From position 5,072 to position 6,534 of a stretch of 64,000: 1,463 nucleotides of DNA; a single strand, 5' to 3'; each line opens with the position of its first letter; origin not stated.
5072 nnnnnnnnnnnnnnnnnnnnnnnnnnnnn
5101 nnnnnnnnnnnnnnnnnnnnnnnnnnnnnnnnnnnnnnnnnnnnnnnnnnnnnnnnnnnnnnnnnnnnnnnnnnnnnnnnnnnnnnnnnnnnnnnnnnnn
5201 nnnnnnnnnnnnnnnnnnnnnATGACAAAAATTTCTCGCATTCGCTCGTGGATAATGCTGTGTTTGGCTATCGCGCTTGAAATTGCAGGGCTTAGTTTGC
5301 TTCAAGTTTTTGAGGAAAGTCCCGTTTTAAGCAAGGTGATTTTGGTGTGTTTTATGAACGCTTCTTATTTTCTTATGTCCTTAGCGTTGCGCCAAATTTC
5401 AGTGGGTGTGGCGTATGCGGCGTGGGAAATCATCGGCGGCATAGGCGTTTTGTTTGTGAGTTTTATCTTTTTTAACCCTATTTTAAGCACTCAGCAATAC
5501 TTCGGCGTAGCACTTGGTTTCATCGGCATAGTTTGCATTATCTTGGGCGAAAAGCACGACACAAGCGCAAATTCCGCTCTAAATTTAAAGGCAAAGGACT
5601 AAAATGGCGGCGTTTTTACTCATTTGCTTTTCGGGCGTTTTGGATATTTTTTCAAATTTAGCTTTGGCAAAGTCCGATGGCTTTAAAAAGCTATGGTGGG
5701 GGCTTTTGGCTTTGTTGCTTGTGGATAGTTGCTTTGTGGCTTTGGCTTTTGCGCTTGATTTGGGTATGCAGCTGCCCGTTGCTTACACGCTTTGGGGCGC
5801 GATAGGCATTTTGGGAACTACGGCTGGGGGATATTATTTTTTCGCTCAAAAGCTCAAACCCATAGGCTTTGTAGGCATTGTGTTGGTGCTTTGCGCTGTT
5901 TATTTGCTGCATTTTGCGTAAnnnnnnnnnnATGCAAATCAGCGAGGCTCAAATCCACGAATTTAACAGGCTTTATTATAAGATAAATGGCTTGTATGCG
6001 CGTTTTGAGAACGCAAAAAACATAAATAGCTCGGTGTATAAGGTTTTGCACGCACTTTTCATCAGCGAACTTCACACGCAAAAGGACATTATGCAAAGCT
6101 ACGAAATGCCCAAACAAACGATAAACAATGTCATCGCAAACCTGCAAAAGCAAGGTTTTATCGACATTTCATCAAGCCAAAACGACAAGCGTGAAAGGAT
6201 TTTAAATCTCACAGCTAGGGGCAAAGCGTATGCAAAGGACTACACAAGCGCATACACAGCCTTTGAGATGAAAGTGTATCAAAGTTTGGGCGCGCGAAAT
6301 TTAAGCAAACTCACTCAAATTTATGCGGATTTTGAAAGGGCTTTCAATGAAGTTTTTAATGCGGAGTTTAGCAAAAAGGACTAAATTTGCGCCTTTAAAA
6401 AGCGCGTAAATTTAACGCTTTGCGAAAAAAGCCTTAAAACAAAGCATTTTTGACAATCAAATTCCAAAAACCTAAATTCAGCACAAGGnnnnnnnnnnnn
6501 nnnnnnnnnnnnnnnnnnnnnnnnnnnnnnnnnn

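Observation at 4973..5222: E. coli-type consensus promoter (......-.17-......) with nested palindromes and a 220-nt purine-only leader upstream of a paired-SMR efflux operon followed by a MarR regulator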

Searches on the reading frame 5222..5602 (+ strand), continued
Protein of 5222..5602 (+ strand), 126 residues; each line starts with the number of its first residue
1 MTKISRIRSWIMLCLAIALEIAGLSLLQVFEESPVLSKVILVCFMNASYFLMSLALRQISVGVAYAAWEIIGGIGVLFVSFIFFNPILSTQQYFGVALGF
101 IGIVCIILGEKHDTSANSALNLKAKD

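Call 27: find_encoding_contigs(protein=P0002, flank=1500, max_places=10)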
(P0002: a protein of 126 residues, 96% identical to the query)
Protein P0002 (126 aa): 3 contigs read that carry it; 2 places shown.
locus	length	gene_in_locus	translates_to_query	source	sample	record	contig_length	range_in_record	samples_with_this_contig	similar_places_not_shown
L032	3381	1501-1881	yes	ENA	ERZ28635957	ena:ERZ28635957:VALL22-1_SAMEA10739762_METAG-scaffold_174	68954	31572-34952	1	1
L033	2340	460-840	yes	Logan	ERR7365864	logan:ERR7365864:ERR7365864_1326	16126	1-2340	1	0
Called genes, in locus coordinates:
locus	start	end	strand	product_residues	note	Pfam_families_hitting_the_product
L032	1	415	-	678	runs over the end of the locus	PF25225:DUF7843, PF13387:Lnb_N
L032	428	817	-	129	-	-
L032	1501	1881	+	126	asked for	PF00893:Multi_Drug_Res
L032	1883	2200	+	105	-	PF00893:Multi_Drug_Res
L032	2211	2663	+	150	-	PF12802:MarR_2, PF01047:MarR (weak)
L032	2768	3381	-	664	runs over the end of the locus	PF09028:Mac-1 (weak)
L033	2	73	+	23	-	?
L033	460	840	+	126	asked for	PF00893:Multi_Drug_Res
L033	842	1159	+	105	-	PF00893:Multi_Drug_Res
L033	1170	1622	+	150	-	PF12802:MarR_2, PF01047:MarR (weak)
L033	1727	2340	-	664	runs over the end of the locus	PF09028:Mac-1 (weak)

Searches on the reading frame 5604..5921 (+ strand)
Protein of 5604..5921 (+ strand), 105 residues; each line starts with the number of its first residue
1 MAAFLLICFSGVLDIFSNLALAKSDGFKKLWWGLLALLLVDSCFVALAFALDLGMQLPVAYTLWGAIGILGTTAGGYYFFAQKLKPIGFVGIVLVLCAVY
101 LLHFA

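Call 6: search_protein_families(library=pfam, proteins=[window:5604-5921:+], max_evalue=0.01)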
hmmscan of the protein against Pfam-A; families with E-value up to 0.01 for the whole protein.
window:5604-5921:+ (105 aa): 1 family
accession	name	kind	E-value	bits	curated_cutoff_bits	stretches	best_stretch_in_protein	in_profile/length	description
PF00893.25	Multi_Drug_Res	-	7.7e-16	58.8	23.7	1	4-95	3-93/93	Small Multidrug Resistance protein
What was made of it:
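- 5604..5921 (+): SMR subunit 2 (105 aa, best match MdtI). PF00893 at 58.8 bits (call 6).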

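Call 14: search_protein_families(library=ncbifam, proteins=[window:5604-5921:+], max_evalue=0.01)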
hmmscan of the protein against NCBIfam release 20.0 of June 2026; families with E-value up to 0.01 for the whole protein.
window:5604-5921:+ (105 aa): 20 families
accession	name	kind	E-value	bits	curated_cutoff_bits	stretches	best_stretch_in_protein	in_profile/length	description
NF007934.1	PRK10650.1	equivalog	1.6e-20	73.7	103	1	3-104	10-108/109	multidrug/spermidine efflux SMR transporter subunit MdtI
NF051482.1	EbrB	exception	2.8e-10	40.8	160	1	2-103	2-102/105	SMR family multidrug efflux transporter EbrB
NF033136.1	SMR_qac_K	exception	1.7e-09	38.4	205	1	2-103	2-102/110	quaternary ammonium compound efflux SMR transporter QacK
NF033137.0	SMR_qac_int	equivalog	2e-09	37.9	188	1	4-103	3-101/109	Qac family quaternary ammonium compound efflux SMR transporter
NF000384.1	QacCGHJ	equivalog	6.1e-08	32.9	160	1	5-103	4-101/107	QacCGHJ group quaternary ammonium compound efflux SMR transporter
NF000276.2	SMR_qac_E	exception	8.1e-08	32.5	185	1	4-102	3-100/101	quaternary ammonium compound efflux SMR transporter QacE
NF000277.1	qac_SMR_G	exception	2.7e-07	30.9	200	1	5-103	4-101/107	quaternary ammonium compound efflux SMR transporter QacG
NF012170.0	qac_SMR_J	exception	2.8e-07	30.8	210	1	4-103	3-101/107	quaternary ammonium compound efflux SMR transporter QacJ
NF000279.1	qac_SMR_H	exception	5.6e-07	29.9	205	1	4-103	3-101/107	quaternary ammonium compound efflux SMR transporter QacH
NF000278.1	SMR_qac_G2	exception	6.2e-07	29.8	220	1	2-102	2-101/110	quaternary ammonium compound efflux SMR transporter QacG2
NF000023.1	qac_SMR_C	exception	8.1e-06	25.9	200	1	14-102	13-100/107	quaternary ammonium compound efflux SMR transporter QacC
NF008512.1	PRK11431.1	equivalog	1.9e-05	24.9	126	1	3-100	2-98/104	quaternary ammonium compound efflux SMR transporter SugE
NF051481.1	EbrA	exception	2.8e-05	24.4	160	1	17-103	18-103/104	SMR family multidrug efflux transporter EbrA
NF000067.2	SMR_qac_FL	exception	3.1e-05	24.5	205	1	5-102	5-101/110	quaternary ammonium compound efflux SMR transporter QacL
NF007087.1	PRK09541.1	subfamily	5.8e-05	23.5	162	1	4-101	4-100/110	EmrE family multidrug efflux SMR transporter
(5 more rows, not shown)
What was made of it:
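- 5604..5921 (+): NCBIfam best hit is MdtI at 73.7 bits, below the cut-off of 103 (call 14).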

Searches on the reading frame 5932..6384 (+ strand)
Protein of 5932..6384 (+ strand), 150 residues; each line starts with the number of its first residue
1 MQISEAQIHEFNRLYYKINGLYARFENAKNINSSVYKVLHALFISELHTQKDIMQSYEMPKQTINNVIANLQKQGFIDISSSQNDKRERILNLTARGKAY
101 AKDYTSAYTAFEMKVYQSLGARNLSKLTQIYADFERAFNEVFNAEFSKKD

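Call 6: search_protein_families(library=pfam, proteins=[window:5932-6384:+], max_evalue=0.01)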
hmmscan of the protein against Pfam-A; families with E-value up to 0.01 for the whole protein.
window:5932-6384:+ (150 aa): 9 families
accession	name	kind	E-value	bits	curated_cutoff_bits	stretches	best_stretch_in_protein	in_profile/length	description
PF12802.13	MarR_2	-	8.5e-08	32.7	27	1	32-88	4-61/61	MarR family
PF01047.28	MarR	-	4.3e-06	27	24.6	1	32-88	2-58/59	MarR family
PF01978.25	TrmB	-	4e-05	23.8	25.6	1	37-83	12-58/68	Sugar-specific transcriptional regulator TrmB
PF13463.12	HTH_27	-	0.00019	22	22.2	1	38-97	8-68/68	Winged helix DNA-binding domain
PF22194.2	F-93_WHD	-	0.00057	20.3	28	1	38-87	2-55/62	F-93, winged-helix domain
PF02002.24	TFIIE_alpha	-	0.00064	20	22.9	1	32-87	12-67/105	TFIIE alpha subunit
PF13601.12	HTH_34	-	0.0013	19.3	27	1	37-107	4-75/80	Winged helix DNA-binding domain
PF03551.20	PadR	-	0.0052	17.2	27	0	57-102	27-74/75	Transcriptional regulator PadR-like family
PF10007.15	DUF2250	-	0.0074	16.8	24.4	0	33-87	8-62/93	Uncharacterized protein conserved in archaea (DUF2250)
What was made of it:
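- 5932..6384 (+): MarR-family winged-helix regulator (150 aa), the last gene of the operon. It is the proposed repressor acting at O1 and O2. PF12802 at 32.7 bits and PF01047 at 27.0 bits, both above their cut-offs (call 6).
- On MarR family transcriptional regulator (protein 5932-6384): PF12802 at 32.7 bits (cut-off 27) and PF01047 at 27.0 bits (cut-off 24.6), call 6.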

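Call 14: search_protein_families(library=ncbifam, proteins=[window:5932-6384:+], max_evalue=0.01)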
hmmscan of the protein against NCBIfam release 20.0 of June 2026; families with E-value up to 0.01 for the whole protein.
window:5932-6384:+ (150 aa): 17 families
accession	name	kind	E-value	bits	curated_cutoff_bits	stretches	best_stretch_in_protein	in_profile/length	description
NF045593.1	bilirub_TF_BilQ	equivalog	9.5e-09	35.1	125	1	49-130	46-127/135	bilirubin utilization transcriptional regulator BilQ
NF053777.1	Saro0803TransReg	equivalog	1.7e-08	34.2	200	1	49-131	53-135/140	Saro_0803 family transcriptional regulator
NF010349.0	PRK13777.1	equivalog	4.8e-07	29.3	153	1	51-132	64-143/190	HTH-type transcriptional regulator Hpr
TIGR02337.1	HpaR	equivalog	1.9e-06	27.7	121.2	1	33-133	28-128/130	homoprotocatechuate degradation operon regulator HpaR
NF053755.1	MsvR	equivalog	3.3e-05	23.7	220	1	26-99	5-78/236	transcriptional factor MsvR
NF052638.1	TransRegOhrRVib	equivalog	3.6e-05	23.5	200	1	30-129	34-131/141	transcriptional regulator OhrR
NF003210.0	PRK04172.1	equivalog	4.1e-05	22.6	350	1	30-121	3-91/496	phenylalanine--tRNA ligase subunit alpha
NF053606.1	Sta1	subfamily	6.5e-05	23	80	1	30-89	17-76/100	Sta1 family transcriptional regulator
TIGR04472.1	reg_rSAM_mob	hypoth_equivalog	0.00019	21.4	240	1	30-128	28-126/141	radical SAM mobile pair system MarR family transcriptional regulator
NF038251.1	AdcR_fam_Zn_TF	equivalog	0.00022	21.5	175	1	42-130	44-131/143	zinc-dependent MarR family transcriptional regulator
NF040939.2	trans_reg_lrs14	equivalog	0.00028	20.9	90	1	30-89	18-78/103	Lrs14 family HTH-type transcriptional regulator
NF050133.1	TransRegFabT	equivalog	0.00044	20.5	200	1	47-125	43-121/138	fatty acid biosynthesis transcriptional regulator FabT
TIGR01889.1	Staph_reg_Sar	paralog_domain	0.00048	20.4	62.6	1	14-106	6-102/109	staphylococcal accessory regulator family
NF008122.0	PRK10870.1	equivalog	0.00065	19.5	157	1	65-130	89-154/176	transcriptional repressor MprA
TIGR03433.1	padR_acidobact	paralog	0.0052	16.9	101.8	0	59-117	37-97/101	PadR family transcriptional regulator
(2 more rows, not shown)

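Call 36: find_homologous_proteins(query=window:5932-6381:+)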
Query window:5932-6381:+ (150 aa): 60 proteins with E <= 0.001 among 69 candidates.
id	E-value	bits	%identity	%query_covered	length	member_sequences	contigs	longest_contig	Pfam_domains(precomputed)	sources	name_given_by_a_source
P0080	4.8e-89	313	99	100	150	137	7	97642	PF01047.29,PF12802.14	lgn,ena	-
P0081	1.8e-77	276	88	99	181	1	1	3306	PF01047.29,PF12802.14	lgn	-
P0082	9.1e-64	231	75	99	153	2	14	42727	PF01047.29,PF12802.14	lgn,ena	-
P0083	4.2e-63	229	71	97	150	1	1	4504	PF01047.29,PF12802.14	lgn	-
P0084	1.8e-62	227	73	99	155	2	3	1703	PF12802.14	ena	-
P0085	5.6e-61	222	70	99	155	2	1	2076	PF12802.14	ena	-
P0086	2.8e-60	220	69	98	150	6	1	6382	PF12802.14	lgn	-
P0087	1.1e-59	218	67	98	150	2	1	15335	PF12802.14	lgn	-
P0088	1.7e-59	217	67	98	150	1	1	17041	PF01047.29,PF12802.14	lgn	-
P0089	1.7e-58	214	68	98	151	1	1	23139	PF12802.14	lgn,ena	-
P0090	1.4e-53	198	63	97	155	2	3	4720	PF01047.29,PF13463.13,PF01978.26,PF12802.14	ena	-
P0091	7.9e-53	196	98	65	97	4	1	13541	-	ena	-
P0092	1.1e-52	195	62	94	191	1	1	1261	PF01047.29,PF12802.14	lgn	-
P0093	1.7e-52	195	62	94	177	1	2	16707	PF01047.29,PF12802.14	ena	-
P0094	2.2e-52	194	62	97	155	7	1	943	PF01047.29,PF13463.13,PF01978.26,PF12802.14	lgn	-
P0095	3.3e-52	194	61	95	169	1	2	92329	PF01047.29,PF01978.26,PF12802.14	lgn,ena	-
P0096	6.1e-52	193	60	95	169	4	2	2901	PF01978.26,PF12802.14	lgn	-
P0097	9.3e-52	192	61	94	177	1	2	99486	PF01047.29,PF01978.26,PF12802.14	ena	-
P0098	1.1e-51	192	62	95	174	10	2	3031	PF01047.29,PF12802.14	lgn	-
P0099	1.5e-51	192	62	95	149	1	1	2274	PF01047.29,PF01978.26,PF12802.14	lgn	-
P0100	2.5e-51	191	60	95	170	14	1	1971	PF01047.29,PF01978.26,PF12802.14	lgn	-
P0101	2.7e-51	191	61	95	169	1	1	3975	PF12802.14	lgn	-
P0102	4.1e-51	190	61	94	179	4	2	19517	PF01047.29,PF01978.26,PF12802.14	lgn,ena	-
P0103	4.1e-51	190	60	94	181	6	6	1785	PF01047.29,PF01978.26,PF12802.14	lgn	-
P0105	5.8e-51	190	60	94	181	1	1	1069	PF01047.29,PF01978.26,PF12802.14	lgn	-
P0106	7.5e-51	189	60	94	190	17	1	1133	PF01047.29,PF01978.26,PF12802.14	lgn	-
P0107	9.1e-51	189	60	94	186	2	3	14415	PF01047.29,PF01978.26,PF12802.14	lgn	-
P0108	1.0e-50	189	61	99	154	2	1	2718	PF01047.29,PF13463.13,PF01978.26,PF12802.14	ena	-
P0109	1.1e-50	189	60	94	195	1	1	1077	PF01047.29,PF01978.26,PF12802.14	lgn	-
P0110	1.2e-50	189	60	94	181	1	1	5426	PF01047.29,PF01978.26,PF12802.14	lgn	-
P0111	1.7e-50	188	59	97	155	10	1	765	PF01047.29,PF13463.13,PF01978.26,PF12802.14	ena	-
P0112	2.6e-50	188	59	94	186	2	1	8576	PF01047.29,PF01978.26,PF12802.14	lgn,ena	-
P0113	2.9e-50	187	58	95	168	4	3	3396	PF01047.29,PF12802.14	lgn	-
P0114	4.9e-50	187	59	95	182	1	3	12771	PF01047.29,PF01978.26,PF12802.14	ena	-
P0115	5.4e-50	187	60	97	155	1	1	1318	PF01978.26,PF12802.14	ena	-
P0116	6.8e-50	186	61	95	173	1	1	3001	PF01047.29,PF01978.26,PF12802.14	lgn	-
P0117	1.0e-49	186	61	95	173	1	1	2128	PF01047.29,PF01978.26,PF12802.14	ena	-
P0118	1.5e-49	185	58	94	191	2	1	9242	PF01047.29,PF01978.26,PF12802.14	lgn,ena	-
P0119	1.7e-49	185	59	97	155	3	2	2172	PF01047.29,PF13463.13,PF01978.26,PF12802.14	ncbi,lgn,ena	-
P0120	2.8e-49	184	58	95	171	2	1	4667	PF01047.29,PF01978.26,PF12802.14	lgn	-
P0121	3.3e-49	184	61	95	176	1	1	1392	PF01047.29,PF01978.26,PF12802.14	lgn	-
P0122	5.0e-49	184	59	99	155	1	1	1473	PF01978.26,PF12802.14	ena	-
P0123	7.8e-49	183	60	95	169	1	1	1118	PF01047.29,PF01978.26,PF12802.14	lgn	-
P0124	1.1e-48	182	59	94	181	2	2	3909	PF01047.29,PF01978.26,PF12802.14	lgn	-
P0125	4.1e-48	181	59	98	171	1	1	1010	PF01047.29,PF01978.26,PF12802.14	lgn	-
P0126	9.9e-48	179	60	98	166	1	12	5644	PF01047.29,PF12802.14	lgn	-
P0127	1.4e-47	179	58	95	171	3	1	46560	PF01047.29,PF01978.26,PF12802.14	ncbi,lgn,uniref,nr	ncbi:MarR family winged helix-turn-helix transcriptional regulator [Helicobacter sp. MIT 01-3238]|un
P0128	1.9e-47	178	58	95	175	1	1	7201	PF01047.29,PF01978.26,PF12802.14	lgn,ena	-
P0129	4.0e-46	174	57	95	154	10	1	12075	PF01047.29,PF12802.14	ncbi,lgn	-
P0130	1.7e-43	166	61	83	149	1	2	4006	PF01047.29,PF12802.14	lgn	-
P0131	6.0e-43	164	56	96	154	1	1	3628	PF01047.29,PF12802.14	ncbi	-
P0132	1.7e-42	162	55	96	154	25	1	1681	PF01047.29,PF12802.14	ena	-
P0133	2.6e-42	162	58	86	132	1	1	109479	PF01047.29,PF13463.13,PF01978.26,PF12802.14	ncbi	ncbi:MarR family winged helix-turn-helix transcriptional regulator [Helicobacter sp. 23-1045]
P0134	5.0e-42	161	60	83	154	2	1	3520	PF01047.29,PF01978.26,PF12802.14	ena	-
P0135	2.0e-27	114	59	59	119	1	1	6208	PF01978.26,PF12802.14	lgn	-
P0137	1.6e-7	49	28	89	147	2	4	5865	PF12802.14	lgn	-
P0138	6.3e-5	41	26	87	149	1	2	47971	PF12802.14,PF22665.4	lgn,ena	-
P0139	1.8e-4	39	26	77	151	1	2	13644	PF12802.14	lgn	-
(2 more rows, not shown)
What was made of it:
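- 5932..6384 (+): Homologues of 150-155 aa start at the same ATG (call 36).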

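Call 37: search_solved_structures(query=window:5932-6381:+, max_evalue=0.01)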
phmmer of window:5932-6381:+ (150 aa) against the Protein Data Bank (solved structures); distinct sequences matched with E-value up to 0.01: 19.
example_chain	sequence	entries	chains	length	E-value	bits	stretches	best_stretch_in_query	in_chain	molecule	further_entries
3g3z_A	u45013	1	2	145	1.5e-16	63.8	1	20-142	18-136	Transcriptional regulator, MarR family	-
3nqo_A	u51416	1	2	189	1.5e-05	28.3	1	38-102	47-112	MarR-family transcriptional regulator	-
5yi0_B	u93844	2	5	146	0.00024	24.4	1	31-142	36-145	Zinc transport transcriptional regulator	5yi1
5yhx_A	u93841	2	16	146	0.0003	24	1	31-142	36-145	Zinc transport transcriptional regulator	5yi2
5yhy_A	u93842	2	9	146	0.00031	24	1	31-142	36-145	Zinc transport transcriptional regulator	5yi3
5yhz_A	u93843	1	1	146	0.00031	24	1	31-142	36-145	Zinc transport transcriptional regulator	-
5hlg_A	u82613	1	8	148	0.00033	23.9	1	15-102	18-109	MarR family transcriptional regulator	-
5hli_A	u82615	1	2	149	0.00033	23.9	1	15-102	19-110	MarR family transcriptional regulator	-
5hlh_A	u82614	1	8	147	0.00034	23.9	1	15-102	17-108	MarR family transcriptional regulator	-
6fi9_A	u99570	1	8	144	0.00057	23.2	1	33-142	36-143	Transcriptional regulator ZitR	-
7wze_Y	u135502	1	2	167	0.00064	23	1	16-108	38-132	Uncharacterized HTH-type transcriptional regulator YetL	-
4hbl_A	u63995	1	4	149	0.00064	23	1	15-102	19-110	Transcriptional regulator, MarR family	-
7dvr_A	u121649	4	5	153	0.00086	22.6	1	50-104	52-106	HTH marR-type domain-containing protein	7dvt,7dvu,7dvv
7dvs_A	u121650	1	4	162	0.001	22.4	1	50-104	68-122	MarR family transcriptional regulator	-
7kym_A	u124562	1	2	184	0.0014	21.9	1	10-102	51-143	MarR family transcriptional regulator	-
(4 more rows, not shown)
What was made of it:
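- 5932..6384 (+): The closest solved structure is 3g3z, named MarR family, E = 1.5e-16 (call 37).
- On MarR family transcriptional regulator (protein 5932-6384): The closest solved structure is 3g3z, 'Transcriptional regulator, MarR family', E = 1.5e-16 (call 37).
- MarR family membership is met (calls 6, 37).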

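Call 38: find_encoding_contigs(protein=P0127, flank=2500, max_places=2)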
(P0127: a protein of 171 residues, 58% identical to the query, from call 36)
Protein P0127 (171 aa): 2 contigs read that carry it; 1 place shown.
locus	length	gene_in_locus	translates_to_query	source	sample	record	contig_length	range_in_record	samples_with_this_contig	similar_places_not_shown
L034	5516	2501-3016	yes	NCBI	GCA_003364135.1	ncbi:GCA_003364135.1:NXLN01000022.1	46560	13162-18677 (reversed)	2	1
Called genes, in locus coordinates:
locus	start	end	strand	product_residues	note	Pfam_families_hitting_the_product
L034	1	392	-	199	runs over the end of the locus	PF25087:GMPPB_C (faint), PF00132:Hexapep, PF14602:Hexapep_2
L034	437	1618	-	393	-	PF00248:Aldo_ket_red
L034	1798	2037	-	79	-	PF14384:BrnA_antitoxin (weak), PF12441:CopG_antitoxin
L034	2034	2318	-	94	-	PF04365:BrnT_toxin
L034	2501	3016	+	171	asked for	PF01978:TrmB (weak), PF12802:MarR_2, PF01047:MarR (weak)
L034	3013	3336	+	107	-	PF00893:Multi_Drug_Res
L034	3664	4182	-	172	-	PF08240:ADH_N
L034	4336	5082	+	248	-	PF00730:HhH-GPD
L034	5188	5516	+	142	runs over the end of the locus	-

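Call 39: find_encoding_contigs(protein=P0095, flank=2500, max_places=2)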
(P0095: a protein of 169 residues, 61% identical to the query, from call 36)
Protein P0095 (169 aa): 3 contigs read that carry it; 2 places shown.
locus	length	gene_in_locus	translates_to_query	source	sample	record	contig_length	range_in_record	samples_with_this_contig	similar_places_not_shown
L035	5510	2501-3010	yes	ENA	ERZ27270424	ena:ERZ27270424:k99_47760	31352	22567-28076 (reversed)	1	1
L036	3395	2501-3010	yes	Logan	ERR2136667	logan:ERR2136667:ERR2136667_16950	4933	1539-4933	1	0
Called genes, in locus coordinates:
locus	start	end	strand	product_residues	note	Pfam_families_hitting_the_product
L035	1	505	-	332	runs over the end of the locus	-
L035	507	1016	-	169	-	PF12821:ThrE_2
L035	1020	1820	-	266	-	PF06738:ThrE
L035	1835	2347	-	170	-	PF00578:AhpC-TSA, PF08534:Redoxin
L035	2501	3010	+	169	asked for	PF01978:TrmB (weak), PF01047:MarR (weak), PF12802:MarR_2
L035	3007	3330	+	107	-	PF00893:Multi_Drug_Res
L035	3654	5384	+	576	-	PF02441:Flavoprotein, PF04127:DFP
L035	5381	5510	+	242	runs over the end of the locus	-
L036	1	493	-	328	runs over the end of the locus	-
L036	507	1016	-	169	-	PF12821:ThrE_2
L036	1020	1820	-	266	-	PF06738:ThrE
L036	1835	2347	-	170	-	PF00578:AhpC-TSA, PF08534:Redoxin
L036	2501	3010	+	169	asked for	PF01978:TrmB (weak), PF01047:MarR (weak), PF12802:MarR_2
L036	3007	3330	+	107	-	PF00893:Multi_Drug_Res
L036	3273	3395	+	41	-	?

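Call 40: find_encoding_contigs(protein=P0133, flank=2500, max_places=2)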
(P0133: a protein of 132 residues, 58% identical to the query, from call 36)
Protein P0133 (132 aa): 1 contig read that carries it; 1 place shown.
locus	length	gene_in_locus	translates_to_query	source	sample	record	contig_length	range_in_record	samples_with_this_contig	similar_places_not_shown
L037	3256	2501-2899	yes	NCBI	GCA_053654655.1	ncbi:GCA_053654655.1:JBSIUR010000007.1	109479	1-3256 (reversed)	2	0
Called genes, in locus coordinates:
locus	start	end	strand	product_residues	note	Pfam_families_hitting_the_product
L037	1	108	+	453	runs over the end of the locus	PF04055:Radical_SAM, PF06969:HemN_C (weak)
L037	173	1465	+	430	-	PF12838:Fer4_7 (weak), PF13183:Fer4_8, PF13484:Fer4_16 (weak), PF13534:Fer4_17, PF02754:CCG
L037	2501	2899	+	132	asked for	PF01978:TrmB (weak), PF01047:MarR, PF12802:MarR_2, PF13463:HTH_27 (faint)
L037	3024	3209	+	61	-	-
